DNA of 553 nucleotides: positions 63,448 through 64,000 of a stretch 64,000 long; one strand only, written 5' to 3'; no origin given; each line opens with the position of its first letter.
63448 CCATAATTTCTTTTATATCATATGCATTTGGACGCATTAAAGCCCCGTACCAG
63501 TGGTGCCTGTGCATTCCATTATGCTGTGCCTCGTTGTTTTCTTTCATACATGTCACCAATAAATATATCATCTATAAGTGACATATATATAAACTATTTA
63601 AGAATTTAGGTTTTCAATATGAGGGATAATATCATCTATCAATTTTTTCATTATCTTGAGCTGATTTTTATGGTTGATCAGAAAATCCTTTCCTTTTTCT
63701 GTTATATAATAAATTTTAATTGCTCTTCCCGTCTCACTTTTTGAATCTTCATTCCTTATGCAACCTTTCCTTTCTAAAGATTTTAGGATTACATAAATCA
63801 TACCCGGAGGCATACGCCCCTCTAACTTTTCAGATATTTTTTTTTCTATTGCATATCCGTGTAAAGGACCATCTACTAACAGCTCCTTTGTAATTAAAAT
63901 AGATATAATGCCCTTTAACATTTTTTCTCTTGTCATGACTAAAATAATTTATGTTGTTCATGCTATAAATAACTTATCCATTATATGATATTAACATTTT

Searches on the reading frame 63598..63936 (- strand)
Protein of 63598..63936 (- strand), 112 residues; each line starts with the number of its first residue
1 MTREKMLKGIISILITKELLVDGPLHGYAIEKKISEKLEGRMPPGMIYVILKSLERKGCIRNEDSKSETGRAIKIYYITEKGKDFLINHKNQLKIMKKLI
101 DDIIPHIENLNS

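Call 58: search_protein_families(library=pfam, proteins=[window:63598-63936:-], max_evalue=0.00001)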
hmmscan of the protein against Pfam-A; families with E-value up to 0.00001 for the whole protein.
window:63598-63936:- (112 aa): 1 family
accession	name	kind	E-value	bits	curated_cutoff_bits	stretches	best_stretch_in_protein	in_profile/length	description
PF03551.20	PadR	-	8e-17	61.4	27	1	19-86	4-73/75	Transcriptional regulator PadR-like family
